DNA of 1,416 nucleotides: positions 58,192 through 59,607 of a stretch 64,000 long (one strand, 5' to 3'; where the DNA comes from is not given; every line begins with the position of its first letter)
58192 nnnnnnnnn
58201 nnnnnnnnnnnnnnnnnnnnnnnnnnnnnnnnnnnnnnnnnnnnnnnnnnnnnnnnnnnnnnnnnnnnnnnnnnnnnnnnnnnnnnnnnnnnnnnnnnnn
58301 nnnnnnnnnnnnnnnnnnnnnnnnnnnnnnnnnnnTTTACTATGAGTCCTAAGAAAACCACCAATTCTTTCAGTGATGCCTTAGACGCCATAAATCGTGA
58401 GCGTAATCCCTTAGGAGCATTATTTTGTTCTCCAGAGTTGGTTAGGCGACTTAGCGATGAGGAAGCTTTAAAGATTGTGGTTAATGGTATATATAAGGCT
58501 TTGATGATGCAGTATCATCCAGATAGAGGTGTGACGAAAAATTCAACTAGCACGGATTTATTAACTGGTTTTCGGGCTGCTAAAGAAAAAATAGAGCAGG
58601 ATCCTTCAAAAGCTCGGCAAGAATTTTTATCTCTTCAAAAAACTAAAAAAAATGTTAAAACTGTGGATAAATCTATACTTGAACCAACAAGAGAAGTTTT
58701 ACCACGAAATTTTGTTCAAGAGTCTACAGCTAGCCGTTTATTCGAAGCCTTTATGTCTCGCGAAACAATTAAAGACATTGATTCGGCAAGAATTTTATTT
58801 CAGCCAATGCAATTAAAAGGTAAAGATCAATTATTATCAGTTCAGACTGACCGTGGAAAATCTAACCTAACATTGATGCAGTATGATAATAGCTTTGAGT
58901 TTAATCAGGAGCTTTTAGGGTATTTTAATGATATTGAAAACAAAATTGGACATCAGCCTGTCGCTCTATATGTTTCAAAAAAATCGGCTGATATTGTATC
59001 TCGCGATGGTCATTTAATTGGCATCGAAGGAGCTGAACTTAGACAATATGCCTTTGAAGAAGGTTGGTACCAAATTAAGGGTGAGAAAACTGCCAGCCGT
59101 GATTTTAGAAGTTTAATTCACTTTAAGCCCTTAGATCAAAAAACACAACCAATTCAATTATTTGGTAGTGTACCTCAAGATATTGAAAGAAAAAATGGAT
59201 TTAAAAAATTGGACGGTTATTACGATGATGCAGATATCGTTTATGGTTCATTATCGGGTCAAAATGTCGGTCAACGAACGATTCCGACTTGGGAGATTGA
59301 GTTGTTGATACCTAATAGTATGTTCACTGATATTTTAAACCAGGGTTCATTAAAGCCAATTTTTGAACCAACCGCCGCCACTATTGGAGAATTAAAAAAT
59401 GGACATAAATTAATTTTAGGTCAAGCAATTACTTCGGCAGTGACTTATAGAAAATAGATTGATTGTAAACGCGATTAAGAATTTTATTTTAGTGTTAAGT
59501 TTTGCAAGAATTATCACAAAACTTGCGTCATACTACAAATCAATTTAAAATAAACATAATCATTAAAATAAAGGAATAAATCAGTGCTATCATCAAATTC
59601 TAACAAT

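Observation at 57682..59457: Strongly promoted two-gene operon: acidic unknown protein plus an orphan J-domain protein with a novel C-terminal domain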

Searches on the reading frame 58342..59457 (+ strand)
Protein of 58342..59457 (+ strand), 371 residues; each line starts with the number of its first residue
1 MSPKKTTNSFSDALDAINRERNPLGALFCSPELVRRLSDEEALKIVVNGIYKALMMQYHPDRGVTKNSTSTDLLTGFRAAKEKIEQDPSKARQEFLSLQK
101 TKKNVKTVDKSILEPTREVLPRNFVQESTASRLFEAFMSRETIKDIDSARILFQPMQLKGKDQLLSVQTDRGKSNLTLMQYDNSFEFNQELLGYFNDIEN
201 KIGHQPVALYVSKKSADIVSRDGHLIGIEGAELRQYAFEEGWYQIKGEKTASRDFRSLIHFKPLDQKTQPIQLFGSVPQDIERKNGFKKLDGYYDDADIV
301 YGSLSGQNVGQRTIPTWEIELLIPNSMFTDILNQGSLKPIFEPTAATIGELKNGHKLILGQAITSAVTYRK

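Call 3: search_protein_families(library=pfam, proteins=[window:58342-59457:+], max_evalue=10)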
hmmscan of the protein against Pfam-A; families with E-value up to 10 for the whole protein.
window:58342-59457:+ (371 aa): 1 family
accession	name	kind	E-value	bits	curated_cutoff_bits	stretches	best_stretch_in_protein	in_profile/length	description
PF00226.36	DnaJ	-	0.16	12.6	27.8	1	50-63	20-33/63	DnaJ domain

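Call 4: search_protein_families(library=ncbifam, proteins=[window:58342-59457:+], max_evalue=10)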
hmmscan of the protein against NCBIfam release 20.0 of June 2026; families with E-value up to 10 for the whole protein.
window:58342-59457:+ (371 aa): 0 families

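Call 6: find_homologous_proteins(query=window:58342-59457:+)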
Query window:58342-59457:+ (371 aa): 4 proteins with E <= 0.001 among 3783 candidates.
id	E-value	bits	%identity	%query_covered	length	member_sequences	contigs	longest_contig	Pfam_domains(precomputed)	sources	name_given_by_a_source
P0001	3.7e-243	824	100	100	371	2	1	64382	-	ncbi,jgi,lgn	-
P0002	3.8e-187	640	79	100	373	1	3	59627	-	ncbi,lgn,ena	-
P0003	2.6e-184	630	79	100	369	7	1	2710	-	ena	-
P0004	1.2e-177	608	76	100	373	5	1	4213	-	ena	-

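Call 11: find_encoding_contigs(protein=P0002, flank=8000, max_places=4)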
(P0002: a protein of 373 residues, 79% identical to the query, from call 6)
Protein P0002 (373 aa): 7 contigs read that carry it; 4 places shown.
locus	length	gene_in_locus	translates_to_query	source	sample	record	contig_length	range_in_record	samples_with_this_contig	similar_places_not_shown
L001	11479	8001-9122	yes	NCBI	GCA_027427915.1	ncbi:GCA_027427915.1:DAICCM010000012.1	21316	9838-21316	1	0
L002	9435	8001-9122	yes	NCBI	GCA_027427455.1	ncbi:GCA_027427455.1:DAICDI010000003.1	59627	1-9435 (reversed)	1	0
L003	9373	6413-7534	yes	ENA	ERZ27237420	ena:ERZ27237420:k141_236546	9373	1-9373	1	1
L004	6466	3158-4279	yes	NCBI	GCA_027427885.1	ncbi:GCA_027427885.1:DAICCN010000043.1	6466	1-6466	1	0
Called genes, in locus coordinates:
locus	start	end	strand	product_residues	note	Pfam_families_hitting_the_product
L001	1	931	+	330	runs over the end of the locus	-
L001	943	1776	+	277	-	-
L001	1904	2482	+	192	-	PF18013:Phage_lysozyme2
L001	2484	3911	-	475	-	PF00224:PK, PF02887:PK_C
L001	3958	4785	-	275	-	PF00248:Aldo_ket_red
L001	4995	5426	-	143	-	PF00293:NUDIX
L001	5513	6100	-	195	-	PF01928:CYTH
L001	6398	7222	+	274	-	-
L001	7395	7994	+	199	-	-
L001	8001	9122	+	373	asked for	-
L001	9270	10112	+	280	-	PF18936:DUF5684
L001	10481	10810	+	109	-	PF00293:NUDIX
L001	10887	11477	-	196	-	?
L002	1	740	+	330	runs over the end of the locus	-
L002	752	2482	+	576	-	PF18013:Phage_lysozyme2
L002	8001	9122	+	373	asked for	-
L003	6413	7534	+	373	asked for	-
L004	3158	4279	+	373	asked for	-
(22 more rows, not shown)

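Call 16: search_protein_representatives(alignment_id=A1)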
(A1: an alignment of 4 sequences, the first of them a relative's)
Query: 4 sequences, 370 profile positions. Proteins with E-value up to 0.001 (for the whole library): 13; up to 1e-10: 6; up to 1e-30: 1. The best 13 are listed.
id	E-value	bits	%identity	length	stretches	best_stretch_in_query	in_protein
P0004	2.8e-238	806.5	-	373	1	1-370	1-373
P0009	1.1e-27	113.5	-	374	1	11-360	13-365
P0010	3.0e-18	82.5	-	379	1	5-278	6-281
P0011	6.2e-15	71.6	-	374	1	20-363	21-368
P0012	2.7e-13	66.2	-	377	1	19-369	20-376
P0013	3.6e-13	65.8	-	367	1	19-182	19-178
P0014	5.1e-07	45.5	-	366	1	7-168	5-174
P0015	2.9e-06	43.0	-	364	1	8-168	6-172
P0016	6.8e-06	41.8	-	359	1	20-365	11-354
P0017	5.2e-05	38.9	-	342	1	7-162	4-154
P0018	7.2e-05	38.5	-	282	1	20-150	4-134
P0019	1.9e-04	37.1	-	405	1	13-110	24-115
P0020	6.2e-04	35.4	-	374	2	17-185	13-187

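Call 18: search_protein_families(library=pfam, alignment_id=A4, max_evalue=1)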
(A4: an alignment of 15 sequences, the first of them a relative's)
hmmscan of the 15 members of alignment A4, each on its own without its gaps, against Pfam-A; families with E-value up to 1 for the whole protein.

A. member 1, P0001 (371 aa): 1 family
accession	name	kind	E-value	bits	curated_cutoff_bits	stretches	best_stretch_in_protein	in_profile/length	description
PF00226.36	DnaJ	-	0.16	12.6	27.8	1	50-63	20-33/63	DnaJ domain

B. families by the number of members that match (of 15 scanned): 13 families
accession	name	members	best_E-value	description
PF00226.36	DnaJ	12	2.3e-07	DnaJ domain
PF18938.6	aRib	1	0.01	Atypical Rib domain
PF24245.1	INO80F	1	0.013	INO80 complex subunit F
PF01217.26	Clat_adaptor_s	1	0.02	Clathrin adaptor complex small chain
PF22564.2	HAAS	1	0.021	HAAS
PF01729.25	QRPTase_C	1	0.051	Quinolinate phosphoribosyl transferase, C-terminal domain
PF23922.1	DUF7261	1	0.071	Family of unknown function (DUF7261)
PF13953.12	PapC_C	1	0.087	PapC C-terminal domain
PF20010.5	Collagen_trimer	1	0.094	Collagen trimerization domain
PF00777.23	Glyco_transf_29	1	0.14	Glycosyltransferase family 29 (sialyltransferase)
PF18714.6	PI-TkoII_IV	1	0.17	DNA polymerase II intein Domain IV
PF05777.17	Acp26Ab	1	0.23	Drosophila accessory gland-specific peptide 26Ab (Acp26Ab)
PF04977.20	DivIC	1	0.57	Septum formation initiator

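Call 19: search_solved_structures(query=A4, max_evalue=1, show_alignments=2)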
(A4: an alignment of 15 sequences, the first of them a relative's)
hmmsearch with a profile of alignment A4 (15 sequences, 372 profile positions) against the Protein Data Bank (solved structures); distinct sequences matched with E-value up to 1: 55.
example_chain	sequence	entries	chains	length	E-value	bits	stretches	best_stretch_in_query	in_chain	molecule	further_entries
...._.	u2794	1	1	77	5.7e-06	29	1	46-91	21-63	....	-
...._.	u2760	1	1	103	1.4e-05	27.7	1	46-90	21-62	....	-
1xbl_A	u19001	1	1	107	1.6e-05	27.6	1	46-90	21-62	DNAJ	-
5nro_B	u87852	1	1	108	1.6e-05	27.5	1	46-90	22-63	Chaperone protein DnaJ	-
2ej7_A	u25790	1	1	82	0.00018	24.1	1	44-85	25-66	HCG3 gene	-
2kqx_A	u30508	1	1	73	0.00035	23.2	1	39-93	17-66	Curved DNA-binding protein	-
3ucs_C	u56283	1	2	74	0.00037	23.1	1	39-93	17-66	Curved DNA-binding protein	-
4j7z_A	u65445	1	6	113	0.00081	22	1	48-89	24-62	Chaperone protein DnaJ 2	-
9dyv_A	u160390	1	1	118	0.00086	21.9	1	48-89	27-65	Chaperone protein DnaJ 2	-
2qsa_A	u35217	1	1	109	0.00091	21.8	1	49-89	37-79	DnaJ homolog dnj-2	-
2ctr_A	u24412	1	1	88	0.0013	21.3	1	52-93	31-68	DnaJ homolog subfamily B member 9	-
6iws_A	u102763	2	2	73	0.0019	20.8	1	52-93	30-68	DnaJ homolog subfamily A member 3, mitochondrial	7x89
2dn9_A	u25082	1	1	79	0.0023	20.5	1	52-93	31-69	DnaJ homolog subfamily A member 3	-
6jzb_A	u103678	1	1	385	0.0024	20.4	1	48-91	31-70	Chaperone protein DnaJ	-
6psi_A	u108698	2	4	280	0.0038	19.8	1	48-88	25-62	Chaperone protein DnaJ 2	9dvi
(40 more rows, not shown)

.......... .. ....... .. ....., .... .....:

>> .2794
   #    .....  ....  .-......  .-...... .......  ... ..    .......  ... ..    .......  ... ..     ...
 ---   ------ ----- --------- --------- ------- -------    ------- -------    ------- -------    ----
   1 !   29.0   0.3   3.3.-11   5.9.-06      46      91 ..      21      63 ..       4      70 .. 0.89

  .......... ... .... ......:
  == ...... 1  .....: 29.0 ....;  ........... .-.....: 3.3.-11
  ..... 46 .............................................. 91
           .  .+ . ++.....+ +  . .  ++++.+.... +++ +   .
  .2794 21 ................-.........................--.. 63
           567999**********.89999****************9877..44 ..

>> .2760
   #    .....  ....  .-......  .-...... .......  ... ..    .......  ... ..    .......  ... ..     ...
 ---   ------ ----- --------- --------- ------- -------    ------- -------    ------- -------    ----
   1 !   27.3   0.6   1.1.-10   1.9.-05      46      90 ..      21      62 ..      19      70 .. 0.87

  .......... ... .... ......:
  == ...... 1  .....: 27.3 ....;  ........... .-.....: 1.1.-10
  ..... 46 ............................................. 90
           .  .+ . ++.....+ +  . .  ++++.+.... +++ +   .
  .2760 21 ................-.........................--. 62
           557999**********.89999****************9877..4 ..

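Call 20: find_homologous_proteins(query=A4, max_evalue=0.001)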
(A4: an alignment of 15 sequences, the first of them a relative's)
Query A4 (15 sequences) (371 aa, profile of the alignment): 5 proteins with E <= 0.001 among 8000 candidates.
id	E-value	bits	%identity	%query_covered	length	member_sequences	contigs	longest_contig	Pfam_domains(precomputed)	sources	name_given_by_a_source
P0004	1.7e-124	434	76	100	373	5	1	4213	-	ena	-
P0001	2.0e-123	430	100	100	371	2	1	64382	-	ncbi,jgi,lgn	-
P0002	1.1e-122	428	79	100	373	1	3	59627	-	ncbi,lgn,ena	-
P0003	2.9e-120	420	79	100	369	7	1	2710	-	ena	-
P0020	2.5e-88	315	24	71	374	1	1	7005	-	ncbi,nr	ncbi:hypothetical protein HY346_02555 [Candidatus Microgenomates bacterium]|nr:hypothetical protein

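Call 22: find_encoding_contigs(protein=P0020, flank=7000, max_places=3)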
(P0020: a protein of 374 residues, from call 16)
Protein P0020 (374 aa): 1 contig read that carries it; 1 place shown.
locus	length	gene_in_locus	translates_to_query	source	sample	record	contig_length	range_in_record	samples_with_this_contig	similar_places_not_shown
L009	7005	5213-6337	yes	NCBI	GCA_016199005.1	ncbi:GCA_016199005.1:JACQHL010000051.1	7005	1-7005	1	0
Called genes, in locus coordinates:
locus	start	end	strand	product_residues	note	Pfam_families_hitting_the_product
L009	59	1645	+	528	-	PF03485:Arg_tRNA_synt_N, PF00133:tRNA-synt_1 (faint), PF00750:tRNA-synt_1d, PF05746:DALR_1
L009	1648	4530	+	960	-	PF00580:UvrD-helicase, PF13245:AAA_19, PF13604:AAA_30 (faint), PF13361:UvrD_C, PF13538:UvrD_C_2 (faint), PF12705:PDDEXK_1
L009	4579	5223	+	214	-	-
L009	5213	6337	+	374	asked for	-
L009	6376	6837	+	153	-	-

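Call 23: find_encoding_contigs(protein=P0009, flank=7000, max_places=3)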
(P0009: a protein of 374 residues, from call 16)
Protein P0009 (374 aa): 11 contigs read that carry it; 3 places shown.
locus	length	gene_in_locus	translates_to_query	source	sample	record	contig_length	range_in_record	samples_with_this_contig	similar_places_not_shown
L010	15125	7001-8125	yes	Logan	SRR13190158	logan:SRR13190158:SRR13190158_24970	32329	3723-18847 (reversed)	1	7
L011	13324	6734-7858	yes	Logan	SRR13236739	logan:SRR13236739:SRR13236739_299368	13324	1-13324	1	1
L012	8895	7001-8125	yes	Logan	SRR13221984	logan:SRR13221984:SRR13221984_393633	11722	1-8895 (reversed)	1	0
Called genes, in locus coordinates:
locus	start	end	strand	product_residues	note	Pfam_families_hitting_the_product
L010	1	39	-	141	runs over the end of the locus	PF03652:RuvX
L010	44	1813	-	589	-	-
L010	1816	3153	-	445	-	PF11104:PilM_2 (faint), PF14450:FtsA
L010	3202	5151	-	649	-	PF01411:tRNA-synt_2c, PF07973:tRNA_SAD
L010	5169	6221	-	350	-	PF02540:NAD_synthase (weak), PF03054:tRNA_Me_trans, PF20259:tRNA_Me_trans_M, PF20258:tRNA_Me_trans_C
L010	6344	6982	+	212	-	-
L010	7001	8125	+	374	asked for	-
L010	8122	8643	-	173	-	-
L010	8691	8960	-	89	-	PF02823:ATP-synt_DE_N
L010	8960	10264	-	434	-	PF00006:ATP-synt_ab, PF22919:ATP-synt_VA_C (weak)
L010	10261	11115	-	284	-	PF00231:ATP-synt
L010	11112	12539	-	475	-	PF00006:ATP-synt_ab, PF00306:ATP-synt_ab_C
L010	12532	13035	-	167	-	-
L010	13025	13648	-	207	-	-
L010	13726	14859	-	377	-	PF00266:Aminotran_5, PF00155:Aminotran_1_2 (faint)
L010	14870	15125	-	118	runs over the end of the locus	-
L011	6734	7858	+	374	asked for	-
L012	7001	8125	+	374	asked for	-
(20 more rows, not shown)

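Call 25: find_encoding_contigs(protein=P0010, flank=4000, max_places=2)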
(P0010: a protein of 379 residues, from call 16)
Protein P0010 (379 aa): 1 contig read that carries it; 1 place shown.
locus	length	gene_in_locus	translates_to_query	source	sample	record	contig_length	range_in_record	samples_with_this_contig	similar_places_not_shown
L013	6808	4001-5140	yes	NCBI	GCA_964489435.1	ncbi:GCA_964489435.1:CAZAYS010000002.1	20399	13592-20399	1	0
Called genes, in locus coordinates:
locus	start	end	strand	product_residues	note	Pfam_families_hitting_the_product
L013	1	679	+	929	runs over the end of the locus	PF26449:DUF8128, PF02534:T4SS-DNA_transf (faint), PF01935:DUF87 (weak), PF10412:TrwB_AAD_bind (weak)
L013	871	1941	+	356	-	-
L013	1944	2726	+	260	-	-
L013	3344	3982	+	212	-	-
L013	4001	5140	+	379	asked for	-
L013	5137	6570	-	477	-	PF00749:tRNA-synt_1c, PF19269:Anticodon_2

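Call 26: find_encoding_contigs(protein=P0011, flank=4000, max_places=2)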
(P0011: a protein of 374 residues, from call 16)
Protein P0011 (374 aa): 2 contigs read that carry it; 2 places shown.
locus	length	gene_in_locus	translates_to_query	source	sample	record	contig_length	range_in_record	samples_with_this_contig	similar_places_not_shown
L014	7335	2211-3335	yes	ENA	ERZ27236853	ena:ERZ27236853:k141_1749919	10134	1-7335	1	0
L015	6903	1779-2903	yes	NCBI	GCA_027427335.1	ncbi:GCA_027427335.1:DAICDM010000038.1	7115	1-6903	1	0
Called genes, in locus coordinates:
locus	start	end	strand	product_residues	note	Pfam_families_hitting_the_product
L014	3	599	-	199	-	?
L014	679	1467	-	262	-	PF00753:Lactamase_B, PF23023:Anti-Pycsar_Apyc1, PF12706:Lactamase_B_2 (weak)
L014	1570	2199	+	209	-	-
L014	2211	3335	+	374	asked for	-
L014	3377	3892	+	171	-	-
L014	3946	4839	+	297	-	PF00005:ABC_tran, PF13304:AAA_21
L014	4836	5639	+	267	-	PF12730:ABC2_membrane_4 (weak), PF12679:ABC2_membrane_2, PF10920:DUF2705, PF12698:ABC2_membrane_3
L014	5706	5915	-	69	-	-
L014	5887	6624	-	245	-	-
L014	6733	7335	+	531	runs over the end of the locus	-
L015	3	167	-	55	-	?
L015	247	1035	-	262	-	PF00753:Lactamase_B, PF23023:Anti-Pycsar_Apyc1, PF12706:Lactamase_B_2 (weak)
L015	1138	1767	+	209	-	-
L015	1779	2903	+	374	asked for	-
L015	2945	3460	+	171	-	-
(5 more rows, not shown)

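Call 27: find_encoding_contigs(protein=P0012, flank=4000, max_places=2)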
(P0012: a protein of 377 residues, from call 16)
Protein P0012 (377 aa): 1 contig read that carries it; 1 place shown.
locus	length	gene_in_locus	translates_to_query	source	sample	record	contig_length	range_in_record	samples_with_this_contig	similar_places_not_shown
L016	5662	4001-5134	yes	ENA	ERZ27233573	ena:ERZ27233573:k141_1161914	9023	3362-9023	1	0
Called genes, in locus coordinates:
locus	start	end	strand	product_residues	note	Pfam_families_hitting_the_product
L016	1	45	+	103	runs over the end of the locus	-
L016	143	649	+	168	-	-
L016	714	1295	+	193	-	PF13328:HD_4, PF01966:HD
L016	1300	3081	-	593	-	PF00664:ABC_membrane, PF02463:SMC_N, PF00005:ABC_tran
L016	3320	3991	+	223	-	-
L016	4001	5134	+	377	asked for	-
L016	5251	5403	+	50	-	-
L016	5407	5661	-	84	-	?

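Call 31: find_encoding_contigs(protein=P0014, flank=4000, max_places=2)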
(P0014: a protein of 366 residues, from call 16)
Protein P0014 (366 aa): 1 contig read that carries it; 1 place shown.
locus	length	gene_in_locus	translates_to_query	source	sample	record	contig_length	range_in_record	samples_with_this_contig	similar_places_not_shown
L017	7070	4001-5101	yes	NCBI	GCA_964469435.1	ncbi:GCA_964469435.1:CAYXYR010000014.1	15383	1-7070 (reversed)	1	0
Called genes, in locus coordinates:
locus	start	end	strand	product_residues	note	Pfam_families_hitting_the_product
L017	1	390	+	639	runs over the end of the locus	-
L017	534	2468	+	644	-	-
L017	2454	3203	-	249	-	PF01978:TrmB, PF12802:MarR_2 (faint)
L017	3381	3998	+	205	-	-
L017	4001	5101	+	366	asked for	-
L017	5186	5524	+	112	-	-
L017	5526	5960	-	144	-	PF01047:MarR, PF12802:MarR_2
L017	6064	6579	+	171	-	PF03703:bPH_2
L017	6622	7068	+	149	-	?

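Call 32: find_encoding_contigs(protein=P0016, flank=4000, max_places=2)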
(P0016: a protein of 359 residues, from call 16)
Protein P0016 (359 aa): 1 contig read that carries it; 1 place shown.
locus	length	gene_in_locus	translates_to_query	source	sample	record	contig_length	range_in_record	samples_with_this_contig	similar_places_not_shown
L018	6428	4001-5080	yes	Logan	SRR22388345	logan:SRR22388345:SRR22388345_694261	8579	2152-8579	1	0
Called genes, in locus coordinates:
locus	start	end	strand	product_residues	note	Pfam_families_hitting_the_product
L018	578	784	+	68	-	-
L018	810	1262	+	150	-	-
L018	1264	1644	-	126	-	-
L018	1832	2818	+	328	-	PF01972:SDH_protease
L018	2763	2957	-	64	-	-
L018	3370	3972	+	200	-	-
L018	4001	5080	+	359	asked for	-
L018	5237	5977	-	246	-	-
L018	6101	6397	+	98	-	-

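Call 38: find_related_loci(query=A1, collection=genome_contigs, flank=3000)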
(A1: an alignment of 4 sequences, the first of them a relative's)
Query A1 (371 aa) in genome_contigs; peptide patterns used: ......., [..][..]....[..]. (x = any residue, [..] = any of these).
141 stretches matched a pattern; 1 encode a relative of the query (tblastn E <= 1e-3); 1 distinct loci.
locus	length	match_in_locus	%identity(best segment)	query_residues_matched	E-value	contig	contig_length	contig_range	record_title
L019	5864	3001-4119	76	1-371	0e+0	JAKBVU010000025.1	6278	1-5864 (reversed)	MAG: bacterium isolate TL1-2.bin20 NODE_13570_length_6278_cov_14.1237, whole genome shotgun sequence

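Call 40: list_cluster_members(proteins=[P0001, P0002, P0009, P0010, P0011, P0013, P0014, P0015, P0017, P0019])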
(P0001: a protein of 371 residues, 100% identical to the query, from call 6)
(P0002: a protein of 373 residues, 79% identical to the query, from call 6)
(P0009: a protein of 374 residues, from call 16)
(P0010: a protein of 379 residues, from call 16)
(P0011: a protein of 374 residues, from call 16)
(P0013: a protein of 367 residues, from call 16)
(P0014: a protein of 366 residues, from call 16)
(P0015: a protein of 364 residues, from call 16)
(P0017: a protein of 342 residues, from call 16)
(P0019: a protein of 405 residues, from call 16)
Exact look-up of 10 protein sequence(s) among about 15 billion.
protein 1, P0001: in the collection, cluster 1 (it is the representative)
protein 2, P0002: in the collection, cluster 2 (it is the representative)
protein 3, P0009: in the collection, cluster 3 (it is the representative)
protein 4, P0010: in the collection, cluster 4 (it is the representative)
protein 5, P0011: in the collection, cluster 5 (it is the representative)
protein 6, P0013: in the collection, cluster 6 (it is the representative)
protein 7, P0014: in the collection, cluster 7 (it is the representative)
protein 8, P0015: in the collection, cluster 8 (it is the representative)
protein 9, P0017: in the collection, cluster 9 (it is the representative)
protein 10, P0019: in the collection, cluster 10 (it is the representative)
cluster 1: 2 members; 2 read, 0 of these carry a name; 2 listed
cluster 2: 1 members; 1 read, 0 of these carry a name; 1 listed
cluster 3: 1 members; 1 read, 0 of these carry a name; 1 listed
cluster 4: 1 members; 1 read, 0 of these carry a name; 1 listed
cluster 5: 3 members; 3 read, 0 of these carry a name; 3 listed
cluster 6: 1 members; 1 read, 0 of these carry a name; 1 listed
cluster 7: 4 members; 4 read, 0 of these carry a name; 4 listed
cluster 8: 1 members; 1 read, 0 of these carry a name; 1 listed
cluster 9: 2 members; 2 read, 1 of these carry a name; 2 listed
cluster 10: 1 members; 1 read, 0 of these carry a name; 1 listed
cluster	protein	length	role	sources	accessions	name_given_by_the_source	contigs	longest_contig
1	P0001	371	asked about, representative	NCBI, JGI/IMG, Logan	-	-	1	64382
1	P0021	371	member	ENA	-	-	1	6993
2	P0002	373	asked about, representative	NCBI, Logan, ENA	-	-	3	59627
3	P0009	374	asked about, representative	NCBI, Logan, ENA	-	-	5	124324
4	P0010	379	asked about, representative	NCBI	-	-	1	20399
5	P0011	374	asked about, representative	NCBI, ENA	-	-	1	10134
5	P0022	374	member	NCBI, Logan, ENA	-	-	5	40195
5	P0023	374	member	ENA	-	-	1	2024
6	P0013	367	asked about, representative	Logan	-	-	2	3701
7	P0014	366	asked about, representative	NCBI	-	-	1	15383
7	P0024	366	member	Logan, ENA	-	-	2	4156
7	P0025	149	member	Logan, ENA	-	-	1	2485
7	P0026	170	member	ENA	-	-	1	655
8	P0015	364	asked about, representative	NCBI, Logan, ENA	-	-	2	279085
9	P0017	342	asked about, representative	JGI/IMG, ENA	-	hypothetical protein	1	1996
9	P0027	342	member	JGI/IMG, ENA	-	-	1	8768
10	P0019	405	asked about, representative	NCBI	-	-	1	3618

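Call 42: search_protein_families(library=padloc, proteins=[window:58342-59457:+, P0009, P0014, L010:6344-6982:+, L017:3381-3998:+], max_evalue=1)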
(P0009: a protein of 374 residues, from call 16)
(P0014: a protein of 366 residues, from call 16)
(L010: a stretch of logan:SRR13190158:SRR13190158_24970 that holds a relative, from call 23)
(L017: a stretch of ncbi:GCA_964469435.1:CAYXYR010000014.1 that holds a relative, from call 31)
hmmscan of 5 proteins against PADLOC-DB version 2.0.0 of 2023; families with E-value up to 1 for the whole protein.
window:58342-59457:+ (371 aa): 0 families

P0009 (374 aa): 0 families

P0014 (366 aa): 0 families

L010:6344-6982:+ (212 aa): 0 families

L017:3381-3998:+ (205 aa): 0 families
